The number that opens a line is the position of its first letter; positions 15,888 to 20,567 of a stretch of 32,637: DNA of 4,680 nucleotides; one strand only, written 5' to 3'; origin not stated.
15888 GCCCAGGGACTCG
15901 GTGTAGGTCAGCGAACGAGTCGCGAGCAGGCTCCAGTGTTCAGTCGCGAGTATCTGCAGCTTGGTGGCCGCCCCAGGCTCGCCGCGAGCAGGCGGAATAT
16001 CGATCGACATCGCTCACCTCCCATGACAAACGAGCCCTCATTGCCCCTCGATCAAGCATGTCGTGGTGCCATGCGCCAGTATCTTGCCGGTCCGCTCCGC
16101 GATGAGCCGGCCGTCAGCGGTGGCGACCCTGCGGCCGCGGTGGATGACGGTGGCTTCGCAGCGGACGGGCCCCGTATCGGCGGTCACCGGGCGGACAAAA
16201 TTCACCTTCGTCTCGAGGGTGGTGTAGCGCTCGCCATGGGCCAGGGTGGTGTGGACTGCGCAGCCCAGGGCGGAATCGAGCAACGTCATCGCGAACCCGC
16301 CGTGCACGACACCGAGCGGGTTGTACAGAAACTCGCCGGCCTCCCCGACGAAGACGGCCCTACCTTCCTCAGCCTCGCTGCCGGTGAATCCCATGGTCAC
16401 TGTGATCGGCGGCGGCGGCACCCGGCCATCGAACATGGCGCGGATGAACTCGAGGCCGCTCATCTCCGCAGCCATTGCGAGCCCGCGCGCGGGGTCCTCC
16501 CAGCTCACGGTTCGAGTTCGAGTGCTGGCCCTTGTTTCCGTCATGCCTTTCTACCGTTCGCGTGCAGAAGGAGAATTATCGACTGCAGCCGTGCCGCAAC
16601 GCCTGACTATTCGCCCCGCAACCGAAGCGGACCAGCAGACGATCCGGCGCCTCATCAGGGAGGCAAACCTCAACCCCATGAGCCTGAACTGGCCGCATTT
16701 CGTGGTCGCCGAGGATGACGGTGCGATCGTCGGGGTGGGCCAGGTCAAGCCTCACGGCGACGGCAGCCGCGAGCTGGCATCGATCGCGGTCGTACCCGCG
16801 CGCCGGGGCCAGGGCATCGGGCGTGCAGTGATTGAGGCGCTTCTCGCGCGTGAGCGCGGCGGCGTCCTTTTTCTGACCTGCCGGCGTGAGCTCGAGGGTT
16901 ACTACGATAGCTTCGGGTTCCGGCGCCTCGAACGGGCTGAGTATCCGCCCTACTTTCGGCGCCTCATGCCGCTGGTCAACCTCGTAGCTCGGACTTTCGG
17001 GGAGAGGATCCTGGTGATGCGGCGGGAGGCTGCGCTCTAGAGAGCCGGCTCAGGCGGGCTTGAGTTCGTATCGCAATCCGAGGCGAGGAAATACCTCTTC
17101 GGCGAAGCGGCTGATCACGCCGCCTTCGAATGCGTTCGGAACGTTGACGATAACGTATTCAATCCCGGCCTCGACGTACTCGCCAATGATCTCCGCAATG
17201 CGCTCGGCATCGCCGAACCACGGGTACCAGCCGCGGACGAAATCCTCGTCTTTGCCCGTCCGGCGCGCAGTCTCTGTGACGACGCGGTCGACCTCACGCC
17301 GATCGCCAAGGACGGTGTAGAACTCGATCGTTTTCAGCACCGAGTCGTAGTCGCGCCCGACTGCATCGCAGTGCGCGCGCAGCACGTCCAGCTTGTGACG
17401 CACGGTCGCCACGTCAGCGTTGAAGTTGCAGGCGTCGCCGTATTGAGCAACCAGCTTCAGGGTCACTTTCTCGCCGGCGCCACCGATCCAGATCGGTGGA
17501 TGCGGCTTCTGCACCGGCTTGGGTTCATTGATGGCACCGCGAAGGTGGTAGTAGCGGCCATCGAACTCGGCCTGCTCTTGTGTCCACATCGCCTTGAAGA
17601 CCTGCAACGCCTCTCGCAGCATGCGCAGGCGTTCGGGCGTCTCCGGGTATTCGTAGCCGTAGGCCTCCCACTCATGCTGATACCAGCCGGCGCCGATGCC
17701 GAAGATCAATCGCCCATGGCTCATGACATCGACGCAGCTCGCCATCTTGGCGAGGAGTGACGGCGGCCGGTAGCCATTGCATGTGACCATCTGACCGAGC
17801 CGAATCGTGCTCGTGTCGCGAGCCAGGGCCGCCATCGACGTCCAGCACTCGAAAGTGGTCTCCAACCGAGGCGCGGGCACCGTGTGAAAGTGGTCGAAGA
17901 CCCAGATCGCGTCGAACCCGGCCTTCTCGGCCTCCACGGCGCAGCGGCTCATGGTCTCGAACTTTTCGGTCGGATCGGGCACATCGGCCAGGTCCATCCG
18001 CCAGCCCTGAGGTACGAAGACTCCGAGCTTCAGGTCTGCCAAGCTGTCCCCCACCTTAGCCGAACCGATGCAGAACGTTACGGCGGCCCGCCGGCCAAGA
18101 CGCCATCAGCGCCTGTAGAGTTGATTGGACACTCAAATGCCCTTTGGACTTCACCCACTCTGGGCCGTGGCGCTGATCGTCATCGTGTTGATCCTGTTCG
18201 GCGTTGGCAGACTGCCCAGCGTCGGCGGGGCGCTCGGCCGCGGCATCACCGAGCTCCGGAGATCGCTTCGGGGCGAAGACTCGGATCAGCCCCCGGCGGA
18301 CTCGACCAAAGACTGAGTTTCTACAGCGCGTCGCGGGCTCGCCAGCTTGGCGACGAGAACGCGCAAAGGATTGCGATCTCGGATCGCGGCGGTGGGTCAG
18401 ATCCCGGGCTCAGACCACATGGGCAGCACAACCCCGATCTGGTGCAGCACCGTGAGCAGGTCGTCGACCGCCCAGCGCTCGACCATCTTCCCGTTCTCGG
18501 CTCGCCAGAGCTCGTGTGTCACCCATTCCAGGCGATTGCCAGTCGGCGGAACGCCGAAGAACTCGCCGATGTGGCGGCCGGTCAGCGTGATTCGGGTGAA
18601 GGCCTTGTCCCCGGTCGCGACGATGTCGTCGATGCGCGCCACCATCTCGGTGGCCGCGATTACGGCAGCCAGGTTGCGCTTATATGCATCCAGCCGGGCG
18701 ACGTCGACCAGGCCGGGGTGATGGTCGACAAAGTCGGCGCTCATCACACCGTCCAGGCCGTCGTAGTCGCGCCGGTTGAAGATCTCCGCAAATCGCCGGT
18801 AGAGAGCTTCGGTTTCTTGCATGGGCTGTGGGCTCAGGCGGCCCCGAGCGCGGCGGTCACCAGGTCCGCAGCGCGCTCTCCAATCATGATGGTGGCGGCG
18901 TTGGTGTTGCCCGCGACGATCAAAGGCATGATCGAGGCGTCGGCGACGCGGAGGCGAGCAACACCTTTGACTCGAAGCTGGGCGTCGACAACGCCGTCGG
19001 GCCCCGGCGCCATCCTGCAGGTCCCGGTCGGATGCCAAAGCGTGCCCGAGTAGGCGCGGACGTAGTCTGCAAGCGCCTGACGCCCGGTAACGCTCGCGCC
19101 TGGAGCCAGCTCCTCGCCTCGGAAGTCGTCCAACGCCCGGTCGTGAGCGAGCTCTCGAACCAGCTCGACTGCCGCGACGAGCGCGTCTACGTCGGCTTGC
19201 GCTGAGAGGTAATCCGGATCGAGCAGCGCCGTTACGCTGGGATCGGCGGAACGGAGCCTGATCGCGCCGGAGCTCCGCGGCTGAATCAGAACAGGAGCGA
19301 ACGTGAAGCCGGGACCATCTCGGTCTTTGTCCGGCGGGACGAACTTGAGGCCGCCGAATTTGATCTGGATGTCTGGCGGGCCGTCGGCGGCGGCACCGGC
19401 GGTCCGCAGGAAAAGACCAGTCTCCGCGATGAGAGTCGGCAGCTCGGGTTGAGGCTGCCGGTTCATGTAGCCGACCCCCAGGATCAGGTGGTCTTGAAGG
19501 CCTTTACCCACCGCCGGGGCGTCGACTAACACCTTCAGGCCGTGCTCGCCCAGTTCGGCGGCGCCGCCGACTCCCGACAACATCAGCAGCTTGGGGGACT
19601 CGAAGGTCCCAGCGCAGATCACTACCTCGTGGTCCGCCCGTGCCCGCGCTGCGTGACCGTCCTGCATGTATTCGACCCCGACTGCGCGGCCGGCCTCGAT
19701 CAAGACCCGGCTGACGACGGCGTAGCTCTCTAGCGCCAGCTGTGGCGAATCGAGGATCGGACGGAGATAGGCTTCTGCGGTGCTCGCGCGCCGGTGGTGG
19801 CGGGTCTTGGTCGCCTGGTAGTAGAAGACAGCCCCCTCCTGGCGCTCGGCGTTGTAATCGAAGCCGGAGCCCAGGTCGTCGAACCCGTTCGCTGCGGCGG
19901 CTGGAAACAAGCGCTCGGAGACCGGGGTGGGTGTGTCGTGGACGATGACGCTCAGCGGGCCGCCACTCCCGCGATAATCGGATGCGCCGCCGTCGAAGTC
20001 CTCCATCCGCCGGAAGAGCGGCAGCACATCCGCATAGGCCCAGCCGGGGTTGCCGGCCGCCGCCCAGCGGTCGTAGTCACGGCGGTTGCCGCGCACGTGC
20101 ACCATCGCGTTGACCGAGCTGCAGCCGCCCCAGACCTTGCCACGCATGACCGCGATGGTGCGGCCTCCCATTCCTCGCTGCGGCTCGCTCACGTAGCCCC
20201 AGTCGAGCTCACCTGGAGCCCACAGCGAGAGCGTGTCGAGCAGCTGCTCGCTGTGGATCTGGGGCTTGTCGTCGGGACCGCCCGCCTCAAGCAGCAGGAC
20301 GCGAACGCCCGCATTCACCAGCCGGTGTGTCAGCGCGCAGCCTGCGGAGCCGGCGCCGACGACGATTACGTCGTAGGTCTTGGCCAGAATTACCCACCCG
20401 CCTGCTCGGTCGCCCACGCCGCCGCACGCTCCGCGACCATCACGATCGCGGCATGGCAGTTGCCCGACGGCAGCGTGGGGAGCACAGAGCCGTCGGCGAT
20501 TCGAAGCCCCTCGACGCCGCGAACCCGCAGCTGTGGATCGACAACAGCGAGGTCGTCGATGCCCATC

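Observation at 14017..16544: Operon PaaI thioesterase - 4TM membrane protein - Hsp70 NBD-only protein carrying a Cys4 insertion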

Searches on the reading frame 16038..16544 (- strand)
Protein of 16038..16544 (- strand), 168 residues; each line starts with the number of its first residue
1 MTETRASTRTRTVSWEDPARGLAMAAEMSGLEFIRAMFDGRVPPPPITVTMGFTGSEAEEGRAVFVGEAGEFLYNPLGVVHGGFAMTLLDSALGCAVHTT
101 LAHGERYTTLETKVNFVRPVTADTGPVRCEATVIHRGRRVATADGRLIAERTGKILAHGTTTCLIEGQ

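Call 3: search_protein_families(library=pfam, proteins=[window:16038-16544:-], max_evalue=0.1)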
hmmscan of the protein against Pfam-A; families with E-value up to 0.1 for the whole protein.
window:16038-16544:- (168 aa): 5 families
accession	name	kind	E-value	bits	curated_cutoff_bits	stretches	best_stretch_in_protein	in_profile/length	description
PF03061.28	4HBT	-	3e-15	56.7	20.6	1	78-153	2-76/79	Thioesterase superfamily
PF13622.12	4HBT_3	-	6.5e-09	36.4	24.3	1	75-161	6-80/83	Acyl-CoA thioesterase N-terminal domain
PF14539.12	DUF4442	-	5.1e-05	23.9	25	1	46-134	14-99/132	Domain of unknown function (DUF4442)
PF20789.3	4HBT_3C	-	0.061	14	24.1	1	87-163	64-138/140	Acyl-CoA thioesterase C-terminal domain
PF13279.12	4HBT_2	-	0.085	13.7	25.5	0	84-164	23-102/122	Thioesterase-like superfamily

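Call 4: search_protein_families(library=ncbifam, proteins=[window:16038-16544:-], max_evalue=0.1)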
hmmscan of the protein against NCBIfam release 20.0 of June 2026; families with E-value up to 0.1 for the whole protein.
window:16038-16544:- (168 aa): 6 families
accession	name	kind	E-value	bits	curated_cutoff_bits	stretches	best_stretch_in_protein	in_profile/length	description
TIGR00369.1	unchar_dom_1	domain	1.8e-20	73.2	36.6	1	51-164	6-116/117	hotdog fold thioesterase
TIGR02286.1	PaaD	equivalog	6.4e-06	26.3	118.9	1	52-157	5-105/114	hydroxyphenylacetyl-CoA thioesterase PaaI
NF047425.1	MenI_Listeria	exception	0.00013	21.7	185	1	57-143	13-97/122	1,4-dihydroxy-2-naphthoyl-CoA hydrolase MenI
NF008675.0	PRK11688.1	equivalog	0.00018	21.3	107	1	105-165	98-155/156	thioesterase family protein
NF007631.0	PRK10293.1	equivalog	0.004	16.8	226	1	75-150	48-121/136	1,4-dihydroxy-2-naphthoyl-CoA hydrolase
NF007607.0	PRK10254.1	equivalog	0.041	14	237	1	74-147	47-118/137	proofreading thioesterase EntH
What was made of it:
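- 16038..16544 (-): 168-aa hotdog-fold (4HBT/TIGR00369-type) acyl-CoA thioesterase-like gene. It is first in the co-directional trio and is not a PaaI orthologue. PF03061 3e-15; TIGR00369 73.2 bits (cutoff 36.6); TIGR02286 PaaI 26.3 bits (cutoff 118.9) (calls 3, 4).
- On PaaI thioesterase (TIGR02286 equivalog): 26.3 bits (call 4).
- On Hotdog-fold thioesterase domain (TIGR00369 / PF03061): 73.2 bits against a cutoff of 36.6; PF03061 56.7 bits against 20.6 (calls 3, 4).
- Checked: Hotdog: PF03061 at 3e-15, and TIGR00369 at 73 bits against a cutoff of 36.6 (calls 3, 4).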

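Call 6: search_protein_families(library=padloc, proteins=[window:16038-16544:-], max_evalue=0.01)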
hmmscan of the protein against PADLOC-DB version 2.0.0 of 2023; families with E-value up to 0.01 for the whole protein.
window:16038-16544:- (168 aa): 0 families

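Call 50: search_solved_structures(query=window:16038-16544:-, max_evalue=0.001, show_alignments=2)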
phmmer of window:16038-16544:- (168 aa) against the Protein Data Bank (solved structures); distinct sequences matched with E-value up to 0.001: 15.
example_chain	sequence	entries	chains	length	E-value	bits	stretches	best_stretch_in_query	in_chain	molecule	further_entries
3nwz_A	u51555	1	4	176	1.4e-12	50.9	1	55-162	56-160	BH2602 protein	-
2pim_A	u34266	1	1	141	3.2e-12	49.7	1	32-165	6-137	Phenylacetic acid degradation-related protein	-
1zki_A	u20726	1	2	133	1e-10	44.8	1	72-160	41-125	hypothetical protein PA5202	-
3e29_A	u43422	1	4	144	6.9e-08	35.6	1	48-165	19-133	uncharacterized protein Q7WE92_BORBR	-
3e1e_A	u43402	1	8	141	1.9e-07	34.1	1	46-163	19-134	Thioesterase family protein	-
1j1y_A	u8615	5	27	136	2e-05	27.6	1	50-162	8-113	PaaI protein | phenylacetic acid degradation protein PaaI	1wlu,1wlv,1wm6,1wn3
3dkz_A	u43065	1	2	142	5.3e-05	26.2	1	69-164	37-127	Thioesterase superfamily protein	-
2cy9_A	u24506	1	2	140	8.8e-05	25.5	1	72-162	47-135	Thioesterase superfamily member 2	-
2dsl_A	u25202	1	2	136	9e-05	25.5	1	51-162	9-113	Phenylacetic acid degradation protein PaaI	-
1sc0_A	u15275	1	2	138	0.00023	24.1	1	75-141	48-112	Hypothetical protein HI1161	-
2b6e_A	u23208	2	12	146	0.00027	23.9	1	75-141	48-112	Hypothetical UPF0152 protein HI1161 | Putative esterase HI1161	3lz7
5hmb_A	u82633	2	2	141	0.00041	23.3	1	50-159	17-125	Azi13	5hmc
2f0x_A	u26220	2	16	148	0.00043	23.2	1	58-162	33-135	Thioesterase superfamily member 2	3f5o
2h4u_A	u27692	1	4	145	0.00063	22.7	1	58-162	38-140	Thioesterase superfamily member 2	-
3lbb_A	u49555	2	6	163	0.00097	22.1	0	20-167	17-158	Putative uncharacterized protein smu.793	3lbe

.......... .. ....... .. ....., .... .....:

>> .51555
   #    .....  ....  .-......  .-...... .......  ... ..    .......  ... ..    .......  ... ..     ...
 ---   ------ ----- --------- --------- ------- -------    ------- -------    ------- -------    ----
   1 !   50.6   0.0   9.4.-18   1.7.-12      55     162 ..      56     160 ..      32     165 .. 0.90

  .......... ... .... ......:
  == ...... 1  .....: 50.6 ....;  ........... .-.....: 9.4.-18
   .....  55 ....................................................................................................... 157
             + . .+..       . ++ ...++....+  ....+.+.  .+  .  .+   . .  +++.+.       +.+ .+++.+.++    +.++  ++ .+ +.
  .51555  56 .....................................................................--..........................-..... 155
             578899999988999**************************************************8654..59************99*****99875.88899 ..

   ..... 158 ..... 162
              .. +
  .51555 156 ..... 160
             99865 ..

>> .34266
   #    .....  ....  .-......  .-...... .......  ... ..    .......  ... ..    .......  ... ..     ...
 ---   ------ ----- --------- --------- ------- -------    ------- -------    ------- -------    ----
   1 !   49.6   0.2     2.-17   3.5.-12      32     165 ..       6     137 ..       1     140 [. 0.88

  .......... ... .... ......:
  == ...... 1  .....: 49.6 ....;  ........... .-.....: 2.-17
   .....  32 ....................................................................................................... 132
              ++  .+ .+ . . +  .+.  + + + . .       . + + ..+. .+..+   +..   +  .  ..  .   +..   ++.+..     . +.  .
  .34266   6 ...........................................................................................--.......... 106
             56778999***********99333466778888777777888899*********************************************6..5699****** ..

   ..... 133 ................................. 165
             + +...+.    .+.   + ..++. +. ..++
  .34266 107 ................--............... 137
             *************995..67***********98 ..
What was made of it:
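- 16038..16544 (-): The closest solved chains are 3nwz, 2pim and 1zki, and the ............LLDSALG core aligns (call 50).
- On Hotdog-fold thioesterase domain (TIGR00369 / PF03061): The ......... and LLDSALG segments align to 3nwz and 2pim (call 50).
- Closest known: PaaI / TIGR00369 hotdog thioesterases. Same: The 168-aa protein matches the TIGR00369 domain above its cutoff and aligns over the HGG...D core with these structures (calls 4, 50).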

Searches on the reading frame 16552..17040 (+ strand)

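Call 47: search_protein_families(library=pfam, proteins=[window:16552-17040:+], max_evalue=0.001)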
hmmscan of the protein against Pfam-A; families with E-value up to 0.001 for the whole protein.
window:16552-17040:+ (162 aa): 4 families
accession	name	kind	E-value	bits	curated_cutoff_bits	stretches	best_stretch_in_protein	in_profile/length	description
PF13508.13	Acetyltransf_7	-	3.8e-14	53.3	27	1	48-124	3-83/84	Acetyltransferase (GNAT) domain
PF00583.31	Acetyltransf_1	-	3.2e-12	47.2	20.7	1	43-123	28-116/116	Acetyltransferase (GNAT) family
PF13673.13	Acetyltransf_10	-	7.6e-09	36.1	23.6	1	35-128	17-112/128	Acetyltransferase (GNAT) domain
PF23209.2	IDM1_C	-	0.00077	20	33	1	31-131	14-120/140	Increased DNA methylation 1, C-terminal domain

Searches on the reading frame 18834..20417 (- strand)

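Call 47: search_protein_families(library=pfam, proteins=[window:18834-20417:-], max_evalue=0.001)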
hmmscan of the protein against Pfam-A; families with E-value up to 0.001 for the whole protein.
window:18834-20417:- (527 aa): 8 families
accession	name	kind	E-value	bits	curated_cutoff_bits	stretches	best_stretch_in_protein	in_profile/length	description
PF00732.25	GMC_oxred_N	-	1.6e-42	146.2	23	1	15-311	1-217/218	GMC oxidoreductase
PF05199.19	GMC_oxred_C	-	1.9e-35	122.9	24.6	1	380-513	1-139/139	GMC oxidoreductase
PF00890.30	FAD_binding_2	-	1.6e-07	31.3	20.4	1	16-48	1-33/414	FAD binding domain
PF05834.18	Lycopene_cycl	-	4.8e-05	23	23.4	1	16-46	1-33/380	Lycopene cyclase protein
PF07992.20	Pyr_redox_2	-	6.9e-05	22.8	26.1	1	15-47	1-33/291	Pyridine nucleotide-disulphide oxidoreductase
PF01134.28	GIDA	-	8.9e-05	22.1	22.1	0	16-43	1-28/391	Glucose inhibited division protein A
PF01266.30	DAO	-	0.00024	21.2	27.9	0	16-272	1-205/353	FAD dependent oxidoreductase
PF01494.25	FAD_binding_3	-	0.00036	20.3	22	1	15-45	2-32/349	FAD binding domain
